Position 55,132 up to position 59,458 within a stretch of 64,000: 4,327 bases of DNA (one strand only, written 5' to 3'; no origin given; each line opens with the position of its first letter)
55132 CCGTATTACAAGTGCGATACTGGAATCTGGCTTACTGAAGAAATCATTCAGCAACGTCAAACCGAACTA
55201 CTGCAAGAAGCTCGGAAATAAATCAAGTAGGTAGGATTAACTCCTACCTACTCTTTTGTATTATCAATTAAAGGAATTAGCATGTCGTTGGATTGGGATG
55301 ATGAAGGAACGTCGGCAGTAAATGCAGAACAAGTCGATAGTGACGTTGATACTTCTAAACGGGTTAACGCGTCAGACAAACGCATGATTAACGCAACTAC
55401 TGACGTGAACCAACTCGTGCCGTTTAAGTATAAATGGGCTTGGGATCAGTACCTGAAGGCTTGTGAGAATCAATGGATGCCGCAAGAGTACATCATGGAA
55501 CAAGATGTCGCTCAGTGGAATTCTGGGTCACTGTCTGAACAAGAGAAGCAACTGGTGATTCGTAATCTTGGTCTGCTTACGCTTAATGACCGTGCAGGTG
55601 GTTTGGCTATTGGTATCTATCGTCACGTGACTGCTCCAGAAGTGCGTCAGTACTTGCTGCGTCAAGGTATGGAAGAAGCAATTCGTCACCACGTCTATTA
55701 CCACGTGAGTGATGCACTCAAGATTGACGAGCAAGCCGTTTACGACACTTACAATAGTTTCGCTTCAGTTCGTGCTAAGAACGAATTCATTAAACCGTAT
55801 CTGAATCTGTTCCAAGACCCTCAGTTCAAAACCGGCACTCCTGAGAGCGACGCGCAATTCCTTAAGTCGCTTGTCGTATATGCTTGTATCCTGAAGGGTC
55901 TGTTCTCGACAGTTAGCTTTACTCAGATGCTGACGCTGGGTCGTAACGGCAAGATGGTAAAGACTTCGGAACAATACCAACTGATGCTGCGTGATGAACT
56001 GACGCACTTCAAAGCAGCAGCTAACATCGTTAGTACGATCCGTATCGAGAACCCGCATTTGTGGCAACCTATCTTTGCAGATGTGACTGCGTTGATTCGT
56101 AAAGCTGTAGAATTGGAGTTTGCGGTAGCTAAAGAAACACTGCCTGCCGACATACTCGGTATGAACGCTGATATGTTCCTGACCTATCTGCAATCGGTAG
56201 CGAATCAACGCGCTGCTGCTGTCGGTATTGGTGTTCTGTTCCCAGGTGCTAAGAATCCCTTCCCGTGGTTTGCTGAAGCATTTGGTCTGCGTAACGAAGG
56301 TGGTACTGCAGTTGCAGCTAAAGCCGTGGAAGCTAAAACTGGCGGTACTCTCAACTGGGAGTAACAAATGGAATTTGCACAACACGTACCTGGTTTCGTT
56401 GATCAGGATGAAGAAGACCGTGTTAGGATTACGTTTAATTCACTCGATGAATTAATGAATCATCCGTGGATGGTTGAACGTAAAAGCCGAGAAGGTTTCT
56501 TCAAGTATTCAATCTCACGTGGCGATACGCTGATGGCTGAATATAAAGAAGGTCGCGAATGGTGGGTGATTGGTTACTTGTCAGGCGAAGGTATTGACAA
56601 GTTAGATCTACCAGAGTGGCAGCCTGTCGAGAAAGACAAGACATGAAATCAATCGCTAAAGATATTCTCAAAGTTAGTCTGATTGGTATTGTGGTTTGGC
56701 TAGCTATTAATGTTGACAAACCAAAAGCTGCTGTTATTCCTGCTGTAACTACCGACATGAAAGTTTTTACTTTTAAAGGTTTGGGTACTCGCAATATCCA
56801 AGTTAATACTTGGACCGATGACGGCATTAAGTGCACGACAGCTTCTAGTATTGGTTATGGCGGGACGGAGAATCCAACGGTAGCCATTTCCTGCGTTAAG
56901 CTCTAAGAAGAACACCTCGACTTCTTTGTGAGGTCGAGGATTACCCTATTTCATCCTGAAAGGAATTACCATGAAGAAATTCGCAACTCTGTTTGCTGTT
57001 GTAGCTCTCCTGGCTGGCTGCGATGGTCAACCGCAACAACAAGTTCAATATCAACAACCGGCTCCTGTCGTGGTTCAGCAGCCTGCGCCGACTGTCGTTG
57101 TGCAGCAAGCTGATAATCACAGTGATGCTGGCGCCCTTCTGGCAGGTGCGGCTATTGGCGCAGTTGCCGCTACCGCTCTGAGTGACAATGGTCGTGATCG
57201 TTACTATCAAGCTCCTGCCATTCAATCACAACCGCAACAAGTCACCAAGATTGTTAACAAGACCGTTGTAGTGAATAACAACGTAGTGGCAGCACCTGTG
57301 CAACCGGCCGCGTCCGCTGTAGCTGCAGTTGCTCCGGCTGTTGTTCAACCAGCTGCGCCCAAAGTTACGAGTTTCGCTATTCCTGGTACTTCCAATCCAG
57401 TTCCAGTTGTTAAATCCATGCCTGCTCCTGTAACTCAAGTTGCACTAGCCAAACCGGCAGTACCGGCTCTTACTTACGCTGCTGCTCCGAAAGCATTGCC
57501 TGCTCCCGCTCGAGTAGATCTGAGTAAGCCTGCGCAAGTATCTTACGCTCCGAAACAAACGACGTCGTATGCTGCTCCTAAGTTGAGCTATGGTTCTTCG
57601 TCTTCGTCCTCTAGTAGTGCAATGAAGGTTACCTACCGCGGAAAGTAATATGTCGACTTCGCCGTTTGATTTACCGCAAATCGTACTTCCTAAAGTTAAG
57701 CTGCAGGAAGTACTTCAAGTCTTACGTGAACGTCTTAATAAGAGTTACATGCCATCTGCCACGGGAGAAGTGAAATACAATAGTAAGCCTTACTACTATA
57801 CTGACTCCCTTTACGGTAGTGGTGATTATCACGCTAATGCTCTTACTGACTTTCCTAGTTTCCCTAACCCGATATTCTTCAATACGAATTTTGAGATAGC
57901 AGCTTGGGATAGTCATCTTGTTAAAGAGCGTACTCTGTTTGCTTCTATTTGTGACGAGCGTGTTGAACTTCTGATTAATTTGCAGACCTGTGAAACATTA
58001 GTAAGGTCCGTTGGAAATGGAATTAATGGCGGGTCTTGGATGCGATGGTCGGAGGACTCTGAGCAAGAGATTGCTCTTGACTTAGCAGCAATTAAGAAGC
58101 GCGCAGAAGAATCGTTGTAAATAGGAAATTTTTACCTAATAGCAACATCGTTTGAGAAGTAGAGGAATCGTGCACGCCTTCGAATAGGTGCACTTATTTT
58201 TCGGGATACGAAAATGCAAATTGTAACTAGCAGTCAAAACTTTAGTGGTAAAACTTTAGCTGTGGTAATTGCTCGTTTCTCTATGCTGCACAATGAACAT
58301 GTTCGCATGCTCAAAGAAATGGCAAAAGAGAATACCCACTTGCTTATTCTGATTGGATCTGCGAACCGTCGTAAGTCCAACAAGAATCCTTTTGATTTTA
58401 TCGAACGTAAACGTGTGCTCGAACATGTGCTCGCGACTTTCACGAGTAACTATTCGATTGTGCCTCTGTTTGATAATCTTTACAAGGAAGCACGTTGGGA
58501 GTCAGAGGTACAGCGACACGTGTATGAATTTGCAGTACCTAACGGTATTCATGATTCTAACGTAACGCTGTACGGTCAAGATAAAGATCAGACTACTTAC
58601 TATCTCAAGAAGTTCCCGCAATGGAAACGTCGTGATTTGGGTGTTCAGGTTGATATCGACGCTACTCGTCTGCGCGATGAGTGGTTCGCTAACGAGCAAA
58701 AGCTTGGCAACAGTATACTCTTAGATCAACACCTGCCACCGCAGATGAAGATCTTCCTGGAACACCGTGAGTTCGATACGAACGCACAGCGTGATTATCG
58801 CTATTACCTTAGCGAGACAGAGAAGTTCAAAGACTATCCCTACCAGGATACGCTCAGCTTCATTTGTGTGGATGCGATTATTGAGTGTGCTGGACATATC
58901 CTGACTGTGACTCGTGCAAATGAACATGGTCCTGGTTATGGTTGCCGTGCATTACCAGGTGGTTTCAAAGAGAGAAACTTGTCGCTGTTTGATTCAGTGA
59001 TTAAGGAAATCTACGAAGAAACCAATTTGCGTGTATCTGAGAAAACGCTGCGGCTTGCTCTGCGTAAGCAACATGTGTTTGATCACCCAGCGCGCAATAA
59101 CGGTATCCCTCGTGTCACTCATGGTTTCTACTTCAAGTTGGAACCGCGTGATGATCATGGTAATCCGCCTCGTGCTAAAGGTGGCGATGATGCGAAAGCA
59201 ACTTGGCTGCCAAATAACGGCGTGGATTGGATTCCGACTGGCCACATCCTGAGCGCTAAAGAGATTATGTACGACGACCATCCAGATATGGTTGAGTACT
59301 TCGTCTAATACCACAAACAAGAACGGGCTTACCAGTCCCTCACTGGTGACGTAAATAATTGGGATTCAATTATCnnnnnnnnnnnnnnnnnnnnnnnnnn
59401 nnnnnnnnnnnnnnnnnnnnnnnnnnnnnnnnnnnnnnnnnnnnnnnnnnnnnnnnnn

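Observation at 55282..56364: RNR beta-subunit homologue in which two of the six canonical metal ligands are replaced by Arg and Lys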

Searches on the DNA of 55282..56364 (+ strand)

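Call 6: search_dna_similar(query=window:55282-56364:+, collection=phages, mode=near, max_rows=30)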
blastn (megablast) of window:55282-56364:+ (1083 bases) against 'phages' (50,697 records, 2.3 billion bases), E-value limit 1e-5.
No match.

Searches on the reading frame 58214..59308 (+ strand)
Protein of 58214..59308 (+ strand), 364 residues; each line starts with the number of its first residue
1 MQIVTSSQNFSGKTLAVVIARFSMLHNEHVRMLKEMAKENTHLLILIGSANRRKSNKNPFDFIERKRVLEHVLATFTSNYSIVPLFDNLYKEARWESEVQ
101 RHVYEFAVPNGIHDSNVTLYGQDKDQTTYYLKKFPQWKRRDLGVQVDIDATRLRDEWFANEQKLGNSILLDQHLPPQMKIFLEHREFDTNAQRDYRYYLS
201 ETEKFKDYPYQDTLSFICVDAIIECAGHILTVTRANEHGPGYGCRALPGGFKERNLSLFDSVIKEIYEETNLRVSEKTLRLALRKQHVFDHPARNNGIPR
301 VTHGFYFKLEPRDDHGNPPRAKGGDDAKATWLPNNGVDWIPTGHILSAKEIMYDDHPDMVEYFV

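Call 51: search_dna_similar(query=window:58214-59308:+, collection=phages, mode=protein, max_rows=25)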
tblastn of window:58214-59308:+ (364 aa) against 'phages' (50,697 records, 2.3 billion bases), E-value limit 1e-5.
Records with a match: 461; places in all: 462; records where one place covers at least 80% of the query: 432.
Best place of each record, by identity: <60% 461.
By first word of the organism name: Klebsiella 125; Vibrio 62; Aeromonas 55; Caulobacter 39; Stenotrophomonas 21; Enterobacter 20; Cronobacter 20; Citrobacter 12; Escherichia 10; Xanthomonas 8; and 32 more.
By host as written in the record: Klebsiella pneumoniae 59; - 51; Caulobacter vibrioides CB15 22; Aeromonas salmonicida 20; Stenotrophomonas maltophilia 15; Aeromonas hydrophila BIOTECH 10089 12; Cronobacter sakazakii 11; Aeromonas hydrophila 9; and 144 more.
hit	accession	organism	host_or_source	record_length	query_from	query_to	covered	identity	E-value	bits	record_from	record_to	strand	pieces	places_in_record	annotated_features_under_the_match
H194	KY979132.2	Acidovorax phage ACP17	Acidovorax citrulli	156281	4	364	99%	34.0%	1e-49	184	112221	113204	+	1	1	NMN adenylyltransferase NUDIX hydrolase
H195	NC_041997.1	Acidovorax phage ACP17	Acidovorax citrulli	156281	4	364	99%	34.0%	1e-49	184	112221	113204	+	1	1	cytidyltransferase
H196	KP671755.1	Vibrio phage ValKK3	Vibrio alginolyticus ATCC 17749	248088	16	364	96%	34.8%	1e-51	190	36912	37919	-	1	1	bifunctional NMN adenylyltransferase/nudix hydrolase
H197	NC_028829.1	Vibrio phage ValKK3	Vibrio alginolyticus ATCC 17749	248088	16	364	96%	34.8%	1e-51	190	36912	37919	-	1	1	cytidyltransferase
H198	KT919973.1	Vibrio phage phi-ST2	Vibrio alginolyticus V1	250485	16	364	96%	34.7%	8e-52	191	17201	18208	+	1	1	nicotinamide-nucleotide adenylyltransferase NadM family/ ADP-ribose ...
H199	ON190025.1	Vibrio phage PVA23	Vibrio sp.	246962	16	364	96%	34.7%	9e-52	190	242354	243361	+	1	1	nicotinamide-nucleotide adenylyltransferase NadM family/ ADP-ribose ...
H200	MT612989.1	Vibrio phage vB_ValM_R11Z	Vibrio alginolyticus NBRC 15630 = ATCC ...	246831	16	364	96%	34.7%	1e-51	190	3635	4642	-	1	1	nicotinamide-nucleotide adenylyltransferase NadM family/ ADP-ribose ...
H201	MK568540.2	Vibrio phage Va3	Vibrio alginolyticus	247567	16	364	96%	34.7%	1e-51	190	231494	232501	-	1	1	nicotinamide-nucleotide adenylyltransferase NadM family/ ADP-ribose ...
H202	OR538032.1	Vibrio phage PG216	Vibrio parahaemolyticus G299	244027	16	364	96%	34.5%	3e-51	189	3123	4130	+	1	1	bifunctional nicotinamide-nucleotide adenylyltransferase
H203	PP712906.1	Vibrio phage TCU-VP03-AIR1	Vibrio parahaemolyticus VP.10806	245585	16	364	96%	34.5%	5e-51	188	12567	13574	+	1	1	bifunctional nicotinamide-nucleotide adenylyltransferase NadM ...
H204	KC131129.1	Vibrio phage VH7D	Vibrio harveyi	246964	16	364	96%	34.5%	5e-51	188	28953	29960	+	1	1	bifunctional NMN adenylyltransferase/nudix hydrolase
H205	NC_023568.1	Vibrio phage VH7D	Vibrio harveyi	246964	16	364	96%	34.5%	5e-51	188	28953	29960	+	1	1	cytidyltransferase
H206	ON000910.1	Vibrio phage XZ1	Vibrio alginolyticus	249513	16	364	96%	34.5%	5e-51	188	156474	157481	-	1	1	hypothetical protein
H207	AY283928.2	Vibrio phage KVP40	-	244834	16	364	96%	34.5%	1e-50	187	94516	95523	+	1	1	natV: NMN adenylyl tranferase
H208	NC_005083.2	Vibrio phage KVP40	Vibrio parahaemolyticus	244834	16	364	96%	34.5%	1e-50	187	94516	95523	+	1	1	natV: cytidyltransferase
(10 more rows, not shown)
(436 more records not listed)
